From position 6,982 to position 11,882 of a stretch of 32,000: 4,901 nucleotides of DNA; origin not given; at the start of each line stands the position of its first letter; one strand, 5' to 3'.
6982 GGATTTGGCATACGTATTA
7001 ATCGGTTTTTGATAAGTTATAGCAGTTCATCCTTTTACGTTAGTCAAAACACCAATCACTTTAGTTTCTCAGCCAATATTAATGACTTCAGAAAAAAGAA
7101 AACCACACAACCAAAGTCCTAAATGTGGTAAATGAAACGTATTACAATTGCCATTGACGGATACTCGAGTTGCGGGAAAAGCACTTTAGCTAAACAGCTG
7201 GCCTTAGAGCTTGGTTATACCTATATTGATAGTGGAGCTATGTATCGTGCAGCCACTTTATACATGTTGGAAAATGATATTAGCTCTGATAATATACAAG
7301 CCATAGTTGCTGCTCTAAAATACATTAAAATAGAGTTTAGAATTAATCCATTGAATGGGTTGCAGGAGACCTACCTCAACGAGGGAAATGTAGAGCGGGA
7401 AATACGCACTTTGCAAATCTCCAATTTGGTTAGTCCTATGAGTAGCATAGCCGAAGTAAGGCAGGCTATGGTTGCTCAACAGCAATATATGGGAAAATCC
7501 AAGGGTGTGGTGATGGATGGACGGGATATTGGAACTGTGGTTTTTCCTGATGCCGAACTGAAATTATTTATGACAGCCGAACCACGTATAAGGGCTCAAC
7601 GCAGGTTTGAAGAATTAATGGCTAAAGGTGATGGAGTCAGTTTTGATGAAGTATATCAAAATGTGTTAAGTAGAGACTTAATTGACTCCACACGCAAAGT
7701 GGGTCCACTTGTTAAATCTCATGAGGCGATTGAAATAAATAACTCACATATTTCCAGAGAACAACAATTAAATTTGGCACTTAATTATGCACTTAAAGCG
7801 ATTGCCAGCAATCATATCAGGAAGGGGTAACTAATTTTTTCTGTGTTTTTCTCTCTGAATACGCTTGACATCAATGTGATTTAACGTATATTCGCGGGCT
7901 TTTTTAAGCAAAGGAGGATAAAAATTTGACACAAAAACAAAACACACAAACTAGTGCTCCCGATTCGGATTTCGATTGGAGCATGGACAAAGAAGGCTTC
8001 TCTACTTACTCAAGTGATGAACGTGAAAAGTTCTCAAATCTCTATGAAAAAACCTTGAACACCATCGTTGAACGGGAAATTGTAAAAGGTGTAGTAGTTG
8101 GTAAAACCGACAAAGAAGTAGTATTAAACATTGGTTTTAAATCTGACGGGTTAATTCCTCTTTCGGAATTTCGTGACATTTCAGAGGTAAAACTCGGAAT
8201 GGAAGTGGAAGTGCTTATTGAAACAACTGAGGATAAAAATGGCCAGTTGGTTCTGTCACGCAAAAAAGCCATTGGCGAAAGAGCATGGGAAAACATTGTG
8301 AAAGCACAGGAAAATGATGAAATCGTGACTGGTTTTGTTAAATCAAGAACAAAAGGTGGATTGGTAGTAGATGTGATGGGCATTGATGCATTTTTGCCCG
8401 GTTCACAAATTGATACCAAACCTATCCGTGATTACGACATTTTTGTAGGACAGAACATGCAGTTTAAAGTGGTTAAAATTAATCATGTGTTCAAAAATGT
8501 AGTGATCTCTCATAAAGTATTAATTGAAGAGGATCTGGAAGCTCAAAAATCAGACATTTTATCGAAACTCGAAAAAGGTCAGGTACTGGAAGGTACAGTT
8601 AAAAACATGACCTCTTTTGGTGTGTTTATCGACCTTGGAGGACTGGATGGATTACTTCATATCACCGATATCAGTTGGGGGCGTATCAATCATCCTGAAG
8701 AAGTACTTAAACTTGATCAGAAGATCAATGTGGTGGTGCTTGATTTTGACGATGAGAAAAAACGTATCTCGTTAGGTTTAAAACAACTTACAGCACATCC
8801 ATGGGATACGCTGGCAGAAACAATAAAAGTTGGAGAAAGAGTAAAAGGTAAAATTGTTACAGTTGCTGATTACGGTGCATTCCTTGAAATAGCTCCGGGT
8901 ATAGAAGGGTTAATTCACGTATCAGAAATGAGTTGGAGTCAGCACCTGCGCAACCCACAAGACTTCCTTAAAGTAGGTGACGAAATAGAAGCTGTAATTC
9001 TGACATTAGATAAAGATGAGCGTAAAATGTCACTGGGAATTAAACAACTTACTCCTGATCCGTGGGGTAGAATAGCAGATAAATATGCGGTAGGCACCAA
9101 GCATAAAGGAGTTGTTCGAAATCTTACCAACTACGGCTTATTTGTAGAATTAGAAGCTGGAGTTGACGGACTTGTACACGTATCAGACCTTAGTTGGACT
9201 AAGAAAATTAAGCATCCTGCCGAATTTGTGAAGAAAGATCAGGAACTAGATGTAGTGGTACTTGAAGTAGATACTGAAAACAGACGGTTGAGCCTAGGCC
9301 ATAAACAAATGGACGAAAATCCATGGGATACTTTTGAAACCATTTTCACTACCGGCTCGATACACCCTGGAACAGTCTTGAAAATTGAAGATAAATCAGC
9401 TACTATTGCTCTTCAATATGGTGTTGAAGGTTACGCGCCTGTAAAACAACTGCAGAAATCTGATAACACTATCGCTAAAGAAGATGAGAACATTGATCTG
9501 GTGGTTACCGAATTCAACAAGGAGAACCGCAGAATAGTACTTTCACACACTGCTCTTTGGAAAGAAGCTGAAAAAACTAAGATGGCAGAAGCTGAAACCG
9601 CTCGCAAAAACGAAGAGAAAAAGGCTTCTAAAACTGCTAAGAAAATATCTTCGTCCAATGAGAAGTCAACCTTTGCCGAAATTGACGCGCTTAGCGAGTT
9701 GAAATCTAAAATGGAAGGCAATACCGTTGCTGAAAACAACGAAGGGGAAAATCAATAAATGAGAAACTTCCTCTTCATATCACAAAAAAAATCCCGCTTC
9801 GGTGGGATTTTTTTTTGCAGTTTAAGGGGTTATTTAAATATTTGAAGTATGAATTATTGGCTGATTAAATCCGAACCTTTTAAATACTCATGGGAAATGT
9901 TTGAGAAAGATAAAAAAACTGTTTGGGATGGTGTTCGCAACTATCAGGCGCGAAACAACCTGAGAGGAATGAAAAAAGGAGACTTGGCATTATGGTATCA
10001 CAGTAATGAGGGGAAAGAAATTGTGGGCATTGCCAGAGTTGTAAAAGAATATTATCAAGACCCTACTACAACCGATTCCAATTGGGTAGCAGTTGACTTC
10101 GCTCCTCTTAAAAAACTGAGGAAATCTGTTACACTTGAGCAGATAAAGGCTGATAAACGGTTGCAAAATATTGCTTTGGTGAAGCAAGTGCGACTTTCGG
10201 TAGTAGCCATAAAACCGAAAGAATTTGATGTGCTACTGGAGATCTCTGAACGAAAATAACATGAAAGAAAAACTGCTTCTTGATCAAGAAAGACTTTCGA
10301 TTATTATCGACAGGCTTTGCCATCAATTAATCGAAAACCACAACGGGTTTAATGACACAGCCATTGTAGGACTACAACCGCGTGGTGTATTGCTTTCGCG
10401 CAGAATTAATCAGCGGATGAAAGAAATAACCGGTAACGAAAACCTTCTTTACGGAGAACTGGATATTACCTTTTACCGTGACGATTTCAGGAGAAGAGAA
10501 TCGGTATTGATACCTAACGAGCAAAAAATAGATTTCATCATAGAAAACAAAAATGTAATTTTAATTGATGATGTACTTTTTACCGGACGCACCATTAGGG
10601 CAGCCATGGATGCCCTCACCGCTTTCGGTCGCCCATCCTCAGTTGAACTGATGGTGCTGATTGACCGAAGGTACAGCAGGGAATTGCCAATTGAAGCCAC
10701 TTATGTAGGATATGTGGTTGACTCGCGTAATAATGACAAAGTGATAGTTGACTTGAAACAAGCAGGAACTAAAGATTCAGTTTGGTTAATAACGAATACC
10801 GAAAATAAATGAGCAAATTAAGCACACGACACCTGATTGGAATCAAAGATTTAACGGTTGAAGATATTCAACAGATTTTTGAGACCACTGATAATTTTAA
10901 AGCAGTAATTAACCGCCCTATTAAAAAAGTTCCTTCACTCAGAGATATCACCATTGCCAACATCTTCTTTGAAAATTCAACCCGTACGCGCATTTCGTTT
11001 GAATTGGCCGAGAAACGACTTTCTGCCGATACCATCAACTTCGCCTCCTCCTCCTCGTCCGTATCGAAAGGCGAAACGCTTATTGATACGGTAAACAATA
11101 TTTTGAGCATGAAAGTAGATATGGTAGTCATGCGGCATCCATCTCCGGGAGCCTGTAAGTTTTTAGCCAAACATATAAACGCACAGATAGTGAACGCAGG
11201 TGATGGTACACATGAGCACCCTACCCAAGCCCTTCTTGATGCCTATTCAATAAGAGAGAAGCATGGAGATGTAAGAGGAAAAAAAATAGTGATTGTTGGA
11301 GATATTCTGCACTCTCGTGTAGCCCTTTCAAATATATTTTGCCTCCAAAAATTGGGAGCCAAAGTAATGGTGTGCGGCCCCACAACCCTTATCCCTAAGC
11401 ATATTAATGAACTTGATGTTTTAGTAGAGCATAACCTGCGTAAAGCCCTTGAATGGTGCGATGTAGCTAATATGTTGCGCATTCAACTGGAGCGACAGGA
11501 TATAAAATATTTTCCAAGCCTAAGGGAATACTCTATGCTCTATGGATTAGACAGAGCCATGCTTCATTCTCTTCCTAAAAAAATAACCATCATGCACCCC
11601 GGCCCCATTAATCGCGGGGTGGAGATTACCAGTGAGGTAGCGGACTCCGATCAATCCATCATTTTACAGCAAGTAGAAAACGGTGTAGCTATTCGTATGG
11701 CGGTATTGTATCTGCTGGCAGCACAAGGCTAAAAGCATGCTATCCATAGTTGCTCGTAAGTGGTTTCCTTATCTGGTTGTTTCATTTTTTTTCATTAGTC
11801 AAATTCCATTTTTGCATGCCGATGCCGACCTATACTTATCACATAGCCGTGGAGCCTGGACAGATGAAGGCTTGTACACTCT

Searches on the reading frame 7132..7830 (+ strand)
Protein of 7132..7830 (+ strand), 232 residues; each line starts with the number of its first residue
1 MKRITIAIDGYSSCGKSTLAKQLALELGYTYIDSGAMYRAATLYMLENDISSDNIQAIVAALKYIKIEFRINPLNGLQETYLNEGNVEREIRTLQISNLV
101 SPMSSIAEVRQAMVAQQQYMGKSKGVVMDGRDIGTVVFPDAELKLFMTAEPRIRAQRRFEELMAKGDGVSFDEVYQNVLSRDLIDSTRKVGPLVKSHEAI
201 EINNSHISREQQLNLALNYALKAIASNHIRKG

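Call 111: search_protein_families(library=pfam, proteins=[window:7132-7830:+], max_evalue=0.00001)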
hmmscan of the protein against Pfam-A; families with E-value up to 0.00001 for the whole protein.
window:7132-7830:+ (232 aa): 2 families
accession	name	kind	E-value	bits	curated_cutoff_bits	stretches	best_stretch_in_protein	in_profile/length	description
PF02224.24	Cytidylate_kin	-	5.1e-65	219.6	26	1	6-219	1-208/211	Cytidylate kinase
PF13189.12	Cytidylate_kin2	-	2.3e-06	28.4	28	0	6-159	2-128/176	Cytidylate kinase-like family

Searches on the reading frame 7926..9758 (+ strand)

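Call 111: search_protein_families(library=pfam, proteins=[window:7926-9758:+], max_evalue=0.00001)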
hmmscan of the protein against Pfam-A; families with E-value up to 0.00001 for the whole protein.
window:7926-9758:+ (610 aa): 4 families
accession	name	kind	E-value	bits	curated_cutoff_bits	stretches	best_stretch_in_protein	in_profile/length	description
PF00575.29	S1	-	3.7e-82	271.2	22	5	214-286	1-74/74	S1 RNA binding domain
PF23459.1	S1_RRP5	-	1.1e-24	87.1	27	0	390-456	4-69/72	RRP5 S1 domain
PF21710.3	Spt6_S1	-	1.1e-07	32.5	27.5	0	299-370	13-84/91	Spt6, S1/OB domain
PF17092.11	PCB_OB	-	2.5e-07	31.9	27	0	462-515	16-70/111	Penicillin-binding protein OB-like domain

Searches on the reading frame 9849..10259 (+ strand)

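Call 112: search_protein_families(library=pfam, proteins=[window:9849-10259:+], max_evalue=0.00001)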
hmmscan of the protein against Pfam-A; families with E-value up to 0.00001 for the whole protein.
window:9849-10259:+ (136 aa): 1 family
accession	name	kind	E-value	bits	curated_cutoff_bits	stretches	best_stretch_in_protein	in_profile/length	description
PF01878.24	EVE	-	8.2e-47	159.3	23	1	2-131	1-144/145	EVE domain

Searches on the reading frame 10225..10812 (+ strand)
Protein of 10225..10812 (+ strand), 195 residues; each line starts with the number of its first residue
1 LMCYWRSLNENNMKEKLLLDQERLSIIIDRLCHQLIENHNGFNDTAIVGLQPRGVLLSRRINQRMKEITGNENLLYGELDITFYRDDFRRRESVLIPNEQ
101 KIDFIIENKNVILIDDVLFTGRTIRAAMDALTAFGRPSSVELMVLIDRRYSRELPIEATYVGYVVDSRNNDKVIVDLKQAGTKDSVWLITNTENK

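Call 112: search_protein_families(library=pfam, proteins=[window:10225-10812:+], max_evalue=0.00001)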
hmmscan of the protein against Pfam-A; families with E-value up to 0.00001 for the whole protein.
window:10225-10812:+ (195 aa): 1 family
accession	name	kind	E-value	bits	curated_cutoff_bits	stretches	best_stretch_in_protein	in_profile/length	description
PF00156.33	Pribosyltran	-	1.1e-17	64.3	26.3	1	18-162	5-140/158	Phosphoribosyl transferase domain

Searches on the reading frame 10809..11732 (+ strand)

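Call 112: search_protein_families(library=pfam, proteins=[window:10809-11732:+], max_evalue=0.00001)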
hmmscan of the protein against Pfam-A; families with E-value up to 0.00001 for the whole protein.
window:10809-11732:+ (307 aa): 2 families
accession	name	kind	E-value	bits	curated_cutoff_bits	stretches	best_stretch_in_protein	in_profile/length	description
PF02729.26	OTCace_N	-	3.7e-44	150.8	29.9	1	7-150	1-148/148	Aspartate/ornithine carbamoyltransferase, carbamoyl-P binding domain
PF00185.30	OTCace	-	7.5e-26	91.5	29.4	1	157-303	2-157/157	Aspartate/ornithine carbamoyltransferase, Asp/Orn binding domain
